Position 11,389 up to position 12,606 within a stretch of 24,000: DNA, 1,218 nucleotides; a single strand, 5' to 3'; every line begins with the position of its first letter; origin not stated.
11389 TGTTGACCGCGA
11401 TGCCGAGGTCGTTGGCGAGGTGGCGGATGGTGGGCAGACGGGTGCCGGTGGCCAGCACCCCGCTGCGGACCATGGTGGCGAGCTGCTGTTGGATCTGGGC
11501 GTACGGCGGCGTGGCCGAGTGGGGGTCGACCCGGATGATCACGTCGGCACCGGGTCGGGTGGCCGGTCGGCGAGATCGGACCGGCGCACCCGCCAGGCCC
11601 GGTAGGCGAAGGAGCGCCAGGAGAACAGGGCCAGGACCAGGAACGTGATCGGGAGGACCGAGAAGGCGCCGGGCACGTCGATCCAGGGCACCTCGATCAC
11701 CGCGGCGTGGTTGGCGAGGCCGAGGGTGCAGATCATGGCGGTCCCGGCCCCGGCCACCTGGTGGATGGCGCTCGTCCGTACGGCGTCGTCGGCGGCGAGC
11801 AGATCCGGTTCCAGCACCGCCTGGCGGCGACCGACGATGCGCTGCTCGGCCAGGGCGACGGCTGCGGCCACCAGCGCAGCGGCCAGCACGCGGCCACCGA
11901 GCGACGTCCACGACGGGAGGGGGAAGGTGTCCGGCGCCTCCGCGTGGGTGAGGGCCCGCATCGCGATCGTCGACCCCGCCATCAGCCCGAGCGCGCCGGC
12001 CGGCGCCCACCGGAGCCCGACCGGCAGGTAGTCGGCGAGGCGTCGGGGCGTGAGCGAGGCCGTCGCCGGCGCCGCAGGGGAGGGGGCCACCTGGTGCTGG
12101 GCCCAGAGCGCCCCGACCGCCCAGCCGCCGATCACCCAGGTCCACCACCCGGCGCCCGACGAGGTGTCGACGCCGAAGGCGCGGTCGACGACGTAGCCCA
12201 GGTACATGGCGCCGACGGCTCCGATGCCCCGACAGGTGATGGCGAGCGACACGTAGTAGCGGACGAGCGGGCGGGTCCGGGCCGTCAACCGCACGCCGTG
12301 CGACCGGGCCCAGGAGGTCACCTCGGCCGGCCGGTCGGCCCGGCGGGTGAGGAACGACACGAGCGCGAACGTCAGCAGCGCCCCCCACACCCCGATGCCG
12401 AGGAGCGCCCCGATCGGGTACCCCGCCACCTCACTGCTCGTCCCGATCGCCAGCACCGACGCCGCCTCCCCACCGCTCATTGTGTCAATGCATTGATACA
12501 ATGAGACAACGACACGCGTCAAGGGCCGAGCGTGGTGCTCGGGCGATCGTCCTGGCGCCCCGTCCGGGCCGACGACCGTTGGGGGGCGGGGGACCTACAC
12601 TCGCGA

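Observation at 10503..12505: Copy 2 of the module is colinear and translationally coupled by two GTGA overlaps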

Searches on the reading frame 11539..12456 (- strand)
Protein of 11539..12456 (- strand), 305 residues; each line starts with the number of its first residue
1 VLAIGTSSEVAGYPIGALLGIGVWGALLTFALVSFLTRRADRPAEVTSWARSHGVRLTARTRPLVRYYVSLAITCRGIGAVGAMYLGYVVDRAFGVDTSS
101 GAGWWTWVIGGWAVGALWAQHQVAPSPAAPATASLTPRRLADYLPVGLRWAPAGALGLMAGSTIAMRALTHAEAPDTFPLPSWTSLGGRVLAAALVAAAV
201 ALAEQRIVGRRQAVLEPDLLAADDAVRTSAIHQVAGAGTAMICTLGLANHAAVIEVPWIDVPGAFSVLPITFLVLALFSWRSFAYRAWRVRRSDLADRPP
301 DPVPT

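Call 10: search_protein_families(library=pfam, max_evalue=1, proteins=[window:11539-12456:-])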
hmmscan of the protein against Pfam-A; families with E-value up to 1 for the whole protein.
window:11539-12456:- (305 aa): 1 family
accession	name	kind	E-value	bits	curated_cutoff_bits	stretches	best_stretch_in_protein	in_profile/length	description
PF07663.16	EIIBC-GUT_C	-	0.055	14.1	25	1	111-158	16-63/93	Sorbitol phosphotransferase enzyme II C-terminus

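Call 11: search_protein_families(library=ncbifam, max_evalue=1, proteins=[window:11539-12456:-])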
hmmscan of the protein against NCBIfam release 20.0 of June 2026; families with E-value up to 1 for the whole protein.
window:11539-12456:- (305 aa): 0 families

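Call 16: find_homologous_proteins(query=window:11539-12456:-)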
Query window:11539-12456:- (305 aa): 26 proteins with E <= 0.001 among 8000 candidates.
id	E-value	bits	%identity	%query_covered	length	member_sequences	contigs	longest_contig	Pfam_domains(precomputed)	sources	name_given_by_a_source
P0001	1.3e-192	657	100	100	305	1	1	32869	-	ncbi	-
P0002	1.4e-122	427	68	100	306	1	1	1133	-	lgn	-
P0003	2.8e-116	406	67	99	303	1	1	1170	-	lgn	-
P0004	8.0e-71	257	51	93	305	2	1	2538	-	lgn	-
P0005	4.1e-58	215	47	87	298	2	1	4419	-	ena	-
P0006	3.2e-54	202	45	86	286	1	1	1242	-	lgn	-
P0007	3.8e-54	202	44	87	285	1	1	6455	-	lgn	-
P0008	7.6e-52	195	42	91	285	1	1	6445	-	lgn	-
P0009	3.4e-51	192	43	89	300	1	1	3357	-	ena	-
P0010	6.9e-51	191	47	85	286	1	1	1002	-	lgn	-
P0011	1.2e-48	184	38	95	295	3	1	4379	-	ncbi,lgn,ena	-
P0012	1.0e-46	178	43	88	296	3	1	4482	-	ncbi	-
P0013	8.4e-37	145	41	87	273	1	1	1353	-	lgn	-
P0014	1.6e-25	108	33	89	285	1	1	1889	-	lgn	-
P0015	3.0e-24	104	35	83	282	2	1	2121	-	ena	-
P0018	5.7e-22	97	35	63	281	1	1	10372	-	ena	-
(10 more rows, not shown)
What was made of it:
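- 11539..12456 (-): M2: polytopic membrane protein, 305 aa, of an uncharacterised family. Predicted 7 transmembrane helices, N terminus outside and C terminus inside. Identical to NCBI-derived P0001 (call 16).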

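Call 20: find_encoding_contigs(protein=P0001, flank=10000, max_places=3)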
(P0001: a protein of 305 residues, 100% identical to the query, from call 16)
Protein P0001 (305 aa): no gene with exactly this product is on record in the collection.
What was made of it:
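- Tried and rejected: Looking up the contig of P0001 failed (call 20).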

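Call 21: find_encoding_contigs(protein=P0018, flank=6000, max_places=3)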
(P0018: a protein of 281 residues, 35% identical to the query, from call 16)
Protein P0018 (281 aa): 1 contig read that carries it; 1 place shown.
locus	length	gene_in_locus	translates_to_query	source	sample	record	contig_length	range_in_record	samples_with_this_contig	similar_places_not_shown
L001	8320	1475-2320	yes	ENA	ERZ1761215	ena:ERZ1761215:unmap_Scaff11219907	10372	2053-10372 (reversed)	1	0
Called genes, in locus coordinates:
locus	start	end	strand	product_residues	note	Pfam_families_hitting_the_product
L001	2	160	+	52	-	?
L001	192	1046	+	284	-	PF02900:LigB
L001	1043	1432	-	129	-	PF06803:DUF1232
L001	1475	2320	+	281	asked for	-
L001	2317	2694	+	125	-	PF00392:GntR, PF13412:HTH_24 (faint), PF14502:HTH_41 (weak)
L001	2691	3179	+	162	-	-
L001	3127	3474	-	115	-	-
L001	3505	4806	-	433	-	PF05977:MFS_3, PF07690:MFS_1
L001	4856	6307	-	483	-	PF03109:ABC1, PF27536:UbiB_helical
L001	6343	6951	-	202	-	PF01694:Rhomboid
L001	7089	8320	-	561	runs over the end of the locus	PF13476:AAA_23 (faint), PF00005:ABC_tran, PF02463:SMC_N (faint), PF13304:AAA_21 (faint), PF13555:AAA_29 (faint), PF13604:AAA_30 (faint), PF00005:ABC_tran, PF12399:BCA_ABC_TP_C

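Call 22: find_encoding_contigs(protein=P0007, flank=6000, max_places=3)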
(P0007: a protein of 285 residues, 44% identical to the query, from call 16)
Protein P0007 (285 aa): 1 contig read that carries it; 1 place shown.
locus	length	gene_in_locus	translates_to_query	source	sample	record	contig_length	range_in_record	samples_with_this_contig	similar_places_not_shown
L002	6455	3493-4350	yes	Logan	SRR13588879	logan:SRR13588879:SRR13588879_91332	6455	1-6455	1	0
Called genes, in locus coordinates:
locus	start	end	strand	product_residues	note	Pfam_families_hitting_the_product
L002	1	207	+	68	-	?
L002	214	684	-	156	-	PF00903:Glyoxalase, PF18029:Glyoxalase_6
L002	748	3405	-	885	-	-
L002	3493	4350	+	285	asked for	-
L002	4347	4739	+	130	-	PF00392:GntR, PF14502:HTH_41 (weak)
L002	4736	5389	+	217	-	-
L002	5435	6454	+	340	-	?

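Call 27: find_related_loci(query=A1, collection=genome_contigs, flank=6000)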
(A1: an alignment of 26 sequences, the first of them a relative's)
Query A1 (305 aa) in genome_contigs; peptide patterns used: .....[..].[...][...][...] (x = any residue, [..] = any of these).
202 stretches matched a pattern; 38 encode a relative of the query (tblastn E <= 1e-3); 38 distinct loci.
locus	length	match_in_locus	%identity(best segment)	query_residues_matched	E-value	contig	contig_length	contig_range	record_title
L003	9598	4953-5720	42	35-292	6e-49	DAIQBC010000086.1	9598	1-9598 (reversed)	MAG TPA_asm: Acidimicrobiales bacterium isolate CTOTU26096 NODE_4421_length_9598_cov_6.527821, whole genome shotgun sequ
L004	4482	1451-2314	43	16-293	1e-48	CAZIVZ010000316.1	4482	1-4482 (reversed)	MAG TPA_asm: uncultured Aquihabitans sp. isolate SRP173033_co2_32 genome assembly, contig: NODE_15633_length_4482_cov_6.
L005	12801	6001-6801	43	32-292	9e-44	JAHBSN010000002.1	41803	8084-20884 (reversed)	MAG: Actinomycetota bacterium isolate ACE_ACT2 ACT2_2, whole genome shotgun sequence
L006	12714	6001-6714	42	11-245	1e-36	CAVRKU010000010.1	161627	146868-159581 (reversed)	MAG: uncultured Microthrixaceae bacterium isolate MFD05567.bin.2.233 genome assembly, contig: contig_24395, whole genome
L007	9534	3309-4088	38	27-296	3e-33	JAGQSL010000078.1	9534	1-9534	MAG: Acidimicrobiales bacterium isolate HKST-UBA06 2010_46736, whole genome shotgun sequence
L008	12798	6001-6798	41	28-292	2e-40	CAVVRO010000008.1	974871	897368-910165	MAG: uncultured Microthrixaceae bacterium isolate MFD02809.bin.2.299 genome assembly, contig: contig_34916, whole genome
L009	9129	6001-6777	37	27-295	2e-29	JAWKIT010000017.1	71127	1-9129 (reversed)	MAG: Acidimicrobiales bacterium isolate ABC1.139 ABC1.139.fa-17, whole genome shotgun sequence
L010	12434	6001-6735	33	46-292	6e-25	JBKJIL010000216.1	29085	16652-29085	MAG: Acidimicrobiales bacterium isolate ant_bin.159 S1Ck117_4508190_flag_0_multi_15.9901_len_29085, whole genome shotgun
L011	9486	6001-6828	34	21-294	9e-25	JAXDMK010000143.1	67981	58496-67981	MAG: Actinomycetota bacterium isolate BP_64 scaffold_473677, whole genome shotgun sequence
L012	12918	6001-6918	35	4-302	5e-24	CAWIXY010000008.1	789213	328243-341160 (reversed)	MAG: uncultured Actinomycetes bacterium isolate MFD05747.bin.2.167 genome assembly, contig: contig_2971, whole genome sh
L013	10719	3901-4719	34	23-292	9e-24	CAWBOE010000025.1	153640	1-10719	MAG: uncultured Actinomycetota bacterium isolate MFD09206.bin.2.128 genome assembly, contig: contig_7839, whole genome s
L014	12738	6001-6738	35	46-295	5e-21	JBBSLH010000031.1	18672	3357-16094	MAG: Acidimicrobiales bacterium isolate metawrap_LS4_58 metawrap_LS4_58_K_79415_L_18672_cov_21.5775, whole genome shotgu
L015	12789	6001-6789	33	32-293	1e-20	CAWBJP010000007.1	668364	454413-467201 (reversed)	MAG: uncultured Actinomycetes bacterium isolate MFD09206.bin.2.84 genome assembly, contig: contig_1956, whole genome sho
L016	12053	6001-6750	31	49-294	4e-20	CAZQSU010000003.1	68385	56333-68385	MAG TPA_asm: uncultured Iamiaceae bacterium isolate SRP187154_co1_281 genome assembly, contig: NODE_279_length_68385_cov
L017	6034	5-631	41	91-295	8e-20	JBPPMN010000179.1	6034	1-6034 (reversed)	MAG: Acidimicrobiales bacterium isolate BIOS2019_out_072 k131_928880, whole genome shotgun sequence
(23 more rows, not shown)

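Call 51: predict_structure(alignment_id=A1)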
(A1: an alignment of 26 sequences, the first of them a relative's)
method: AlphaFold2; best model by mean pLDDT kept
length: 305 residues; sequences in the alignment: 26
mean_pLDDT: 89.0   pTM: 0.86
mean pLDDT of the five models: 89.0, 86.4, 85.6, 85.3, 85.1
residues with pLDDT >= 90: 206; 70-90: 74; 50-70: 23; < 50: 2
segments of 3 or more residues with pLDDT < 50: none
pLDDT, mean of each block of 10 residues (from residue 1): 75 90 94 95 96 94 96 97 96 92 95 97 79 74 93 97 91 76 91 98 95 86 94 96 95 73 84 95 79 64 70
secondary structure, 60 per line:
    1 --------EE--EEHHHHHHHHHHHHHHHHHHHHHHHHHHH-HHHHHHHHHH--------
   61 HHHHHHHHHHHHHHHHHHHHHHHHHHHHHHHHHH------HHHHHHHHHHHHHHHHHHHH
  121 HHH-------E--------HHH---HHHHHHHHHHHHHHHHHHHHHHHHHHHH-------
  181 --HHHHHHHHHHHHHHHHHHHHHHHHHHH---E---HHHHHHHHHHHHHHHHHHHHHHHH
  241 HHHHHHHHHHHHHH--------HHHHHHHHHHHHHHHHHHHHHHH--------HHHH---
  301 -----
elements in order: H15-41 H43-52 H61-94 H101-123 H146-173 H183-209 H217-254 H263-285 H294-297
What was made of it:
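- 11539..12456 (-): AF2 pLDDT 89, pTM 0.86 (call 51).
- On MmpS/MmpL-type transporter with accessory protein: M has 7 predicted helices (call 51).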

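Call 59: fold_search(model_id=the predicted structure, library=pdb)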
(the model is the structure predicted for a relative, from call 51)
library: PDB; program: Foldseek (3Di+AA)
matches with E <= 10: 123; with E <= 0.001: 0
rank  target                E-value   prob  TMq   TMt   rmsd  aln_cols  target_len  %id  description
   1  8dbw_a                1.4e+00  0.10  0.17  0.18  21.7       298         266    9  E. coli ATP synthase imaged in 10mM MgATP State3 "down" Fo classified (released 2023-01-25)
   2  7uze_A                1.5e+00  0.08  0.16  0.18  15.2       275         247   17  Erythrocyte ankyrin-1 complex class 2 local refinement of AQP1 (C4 symmetry applied) (released 2022-07-20)
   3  9zcz_A                1.5e+00  0.08  0.16  0.18  15.2       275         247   17  C4 local refinement of stomatin-bound aquaporin (human) (released 2026-02-25)
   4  6zgs_A                1.5e+00  0.08  0.18  0.15  22.0       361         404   13  Crystal structure of a MFS transporter with bound 3-phenylpropanoic acid at 2.39 Angstroem resolution (released 2021-10-20)
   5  4buo_A                1.6e+00  0.16  0.22  0.22  20.1       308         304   14  High Resolution Structure of Thermostable Agonist-bound Neurotensin Receptor 1 Mutant without Lysozyme Fusion (released 2014-01-29)
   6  3zev_A                1.6e+00  0.11  0.18  0.18  20.1       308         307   12  Structure of Thermostable Agonist-bound Neurotensin Receptor 1 Mutant without Lysozyme Fusion (released 2014-01-29)
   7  5hxr                  1.6e+00  0.08  0.16  0.17  17.6       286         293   13  Structural mechanisms of extracellular ion exchange and induced binding-site occlusion in the sodium-calcium exchanger N (released 2016-05-11)
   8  4wpe                  1.9e+00  0.08  0.14  0.16  32.6       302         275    9  Crystal Structure of Hof1p F-BAR domain (released 2014-12-24)
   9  1j4n                  1.9e+00  0.06  0.15  0.17  15.9       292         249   16  Crystal Structure of the AQP1 water channel (released 2002-03-27)
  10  7jm6_A                1.9e+00  0.06  0.14  0.08  22.5       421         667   11  Structure of chicken CLC-7 (released 2020-09-02)
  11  8ymq_A                2.0e+00  0.08  0.19  0.11  28.4       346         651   11  OSCA1.1-F516A nanodisc (released 2024-10-02)
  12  7xp4_R                2.6e+00  0.08  0.16  0.16  20.1       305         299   10  Cryo-EM structure of a class T GPCR in apo state (released 2022-10-12)
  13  5hxh_A                2.6e+00  0.05  0.14  0.14  18.0       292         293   11  Structural mechanisms of extracellular ion exchange and induced binding-site occlusion in the sodium-calcium exchanger (released 2016-05-11)
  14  9g6e_A                2.6e+00  0.04  0.14  0.10  24.4       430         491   10  CLC7(Y715C)/OSTM1 complex (released 2025-07-30)
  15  8iwj_A                2.7e+00  0.04  0.14  0.09  22.6       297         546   11  ABCG25 Wild Type in Apo-state (released 2024-04-10)
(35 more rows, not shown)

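Call 72: search_protein_families(library=pfam, alignment_id=A1, max_evalue=0.1)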
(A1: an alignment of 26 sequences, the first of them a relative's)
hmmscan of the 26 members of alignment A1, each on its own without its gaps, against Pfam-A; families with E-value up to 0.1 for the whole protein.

A. member 1, P0001 (305 aa): 1 family
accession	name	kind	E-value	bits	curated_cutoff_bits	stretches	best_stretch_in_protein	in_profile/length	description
PF07663.16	EIIBC-GUT_C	-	0.055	14.1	25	0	111-158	16-63/93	Sorbitol phosphotransferase enzyme II C-terminus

B. families by the number of members that match (of 26 scanned): 10 families
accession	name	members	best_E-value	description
PF07584.16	BatA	1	0.006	Aerotolerance regulator N-terminal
PF01654.22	Cyt_bd_oxida_I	1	0.04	Cytochrome bd terminal oxidase subunit I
PF07663.16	EIIBC-GUT_C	1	0.055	Sorbitol phosphotransferase enzyme II C-terminus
PF00689.26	Cation_ATPase_C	1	0.055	Cation transporting ATPase, C-terminus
PF23359.1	Lsr2_DNA-bd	1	0.06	Lsr2 DNA-binding domain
PF11204.13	DUF2985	1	0.061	Protein of unknown function (DUF2985)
PF12270.13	Cyt_c_ox_IV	1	0.079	Cytochrome c oxidase subunit IV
PF06912.16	DUF1275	1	0.085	Protein of unknown function (DUF1275)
PF07664.17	FeoB_C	1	0.09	Ferrous iron transport protein B C terminus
PF07758.16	DUF1614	1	0.093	Protein of unknown function (DUF1614)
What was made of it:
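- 11539..12456 (-): No Pfam or NCBIfam match (calls 10, 11, 72).
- Closest known: BlaR1-BlaI / MecR1-MecI. Different: M has neither: it has no Pfam match (calls 10, 72).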

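Call 73: search_protein_families(library=padloc, max_evalue=0.1, proteins=[window:11539-12456:-])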
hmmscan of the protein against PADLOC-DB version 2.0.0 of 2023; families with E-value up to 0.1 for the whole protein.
window:11539-12456:- (305 aa): 0 families

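Call 78: search_protein_representatives(alignment_id=A6)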
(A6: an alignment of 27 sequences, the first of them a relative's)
Query: 27 sequences, 289 profile positions. Proteins with E-value up to 0.001 (for the whole library): 1538; up to 1e-10: 956; up to 1e-30: 320. The best 150 are listed.
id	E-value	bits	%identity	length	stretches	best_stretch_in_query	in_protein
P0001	9.5e-101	353.0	-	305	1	4-286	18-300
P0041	7.1e-88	310.7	-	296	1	4-287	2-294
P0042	2.3e-83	295.9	-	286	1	11-283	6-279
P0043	6.3e-83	294.5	-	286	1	3-283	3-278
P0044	2.5e-79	282.7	-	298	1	9-287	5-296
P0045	3.0e-79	282.4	-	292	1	4-281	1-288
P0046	3.2e-79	282.3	-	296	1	8-286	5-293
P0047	1.6e-78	280.0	-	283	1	12-281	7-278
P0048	2.4e-78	279.5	-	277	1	11-281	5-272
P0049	8.0e-78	277.7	-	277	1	5-286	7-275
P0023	1.6e-77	276.8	-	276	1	7-283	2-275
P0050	6.0e-77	274.9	-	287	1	2-279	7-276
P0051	3.0e-75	269.3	-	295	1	4-284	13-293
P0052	4.7e-75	268.6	-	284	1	7-284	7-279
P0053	5.9e-74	265.0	-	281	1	9-281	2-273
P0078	5.8e-60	219.1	-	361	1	4-286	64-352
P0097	5.2e-53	196.3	-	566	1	8-284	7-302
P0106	1.5e-51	191.5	-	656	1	3-284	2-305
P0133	7.8e-47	176.0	-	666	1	6-283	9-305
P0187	3.7e-41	157.4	-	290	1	7-284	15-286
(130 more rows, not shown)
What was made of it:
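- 11539..12456 (-): 1538 clusters in the 1.84-billion-protein library (call 78).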

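Call 80: search_protein_families(library=pfam, max_evalue=0.1, proteins=[P0106, P0133, P0097])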
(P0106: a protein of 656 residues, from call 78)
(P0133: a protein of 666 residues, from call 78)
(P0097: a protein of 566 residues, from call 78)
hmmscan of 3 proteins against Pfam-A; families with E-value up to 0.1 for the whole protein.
P0106 (656 aa): 0 families

P0133 (666 aa): 0 families

P0097 (566 aa): 0 families

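Call 81: find_encoding_contigs(protein=P0106, flank=5000, max_places=3)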
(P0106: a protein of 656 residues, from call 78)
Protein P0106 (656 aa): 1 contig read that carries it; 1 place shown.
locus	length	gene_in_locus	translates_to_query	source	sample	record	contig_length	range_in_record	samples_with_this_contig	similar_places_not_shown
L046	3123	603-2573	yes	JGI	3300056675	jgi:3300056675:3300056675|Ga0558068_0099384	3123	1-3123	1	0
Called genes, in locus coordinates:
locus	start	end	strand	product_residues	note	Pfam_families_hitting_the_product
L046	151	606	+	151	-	PF00392:GntR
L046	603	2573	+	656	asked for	-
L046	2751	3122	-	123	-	?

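Call 82: find_encoding_contigs(protein=P0133, flank=5000, max_places=3)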
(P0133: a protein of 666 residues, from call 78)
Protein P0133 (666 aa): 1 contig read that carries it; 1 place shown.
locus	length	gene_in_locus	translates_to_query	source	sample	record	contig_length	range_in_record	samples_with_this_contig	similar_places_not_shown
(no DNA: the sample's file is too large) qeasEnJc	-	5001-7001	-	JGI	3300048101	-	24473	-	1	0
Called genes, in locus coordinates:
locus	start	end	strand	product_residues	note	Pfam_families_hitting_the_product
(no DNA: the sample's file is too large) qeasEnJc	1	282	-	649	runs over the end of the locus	-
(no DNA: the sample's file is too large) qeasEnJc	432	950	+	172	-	PF04138:GtrA_DPMS_TM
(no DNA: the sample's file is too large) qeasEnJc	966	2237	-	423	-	PF01656:CbiA, PF02374:ArsA_ATPase, PF13614:AAA_31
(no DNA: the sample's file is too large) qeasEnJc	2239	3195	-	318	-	PF02374:ArsA_ATPase, PF10609:ParA (faint), PF13614:AAA_31 (weak), PF01656:CbiA, PF02374:ArsA_ATPase (weak)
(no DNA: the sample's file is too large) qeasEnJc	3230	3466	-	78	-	PF11305:DUF3107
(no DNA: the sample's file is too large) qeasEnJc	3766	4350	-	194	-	PF13628:DUF4142 (weak), PF03713:DUF305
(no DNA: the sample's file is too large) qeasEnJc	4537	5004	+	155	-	PF00392:GntR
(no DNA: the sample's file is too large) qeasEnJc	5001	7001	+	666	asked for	PF26580:Mtb12_C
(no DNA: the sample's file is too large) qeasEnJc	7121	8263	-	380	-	PF01883:FeS_assembly_P, PF00142:Fer4_NifH, PF01656:CbiA, PF02374:ArsA_ATPase (faint), PF09140:MipZ (weak), PF10609:ParA, PF13614:AAA_31 (weak)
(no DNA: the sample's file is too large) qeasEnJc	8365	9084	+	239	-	PF12840:HTH_20, PF16365:EutK_C (weak)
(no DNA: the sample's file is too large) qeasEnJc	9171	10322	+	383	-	PF00266:Aminotran_5, PF01053:Cys_Met_Meta_PP (faint), PF01212:Beta_elim_lyase (weak)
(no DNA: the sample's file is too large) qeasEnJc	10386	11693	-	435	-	PF01266:DAO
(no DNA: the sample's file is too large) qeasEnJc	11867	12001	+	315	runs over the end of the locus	PF07885:Ion_trans_2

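Call 85: list_cluster_members(proteins=[P0001, P0028])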
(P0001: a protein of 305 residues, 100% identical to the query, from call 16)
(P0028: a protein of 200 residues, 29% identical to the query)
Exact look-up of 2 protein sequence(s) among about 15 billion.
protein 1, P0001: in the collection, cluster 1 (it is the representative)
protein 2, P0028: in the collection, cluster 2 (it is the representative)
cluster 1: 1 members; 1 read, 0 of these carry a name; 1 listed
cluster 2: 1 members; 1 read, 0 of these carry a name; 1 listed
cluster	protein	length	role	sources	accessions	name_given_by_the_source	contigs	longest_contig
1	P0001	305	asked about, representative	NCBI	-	-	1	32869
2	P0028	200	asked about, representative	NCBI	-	-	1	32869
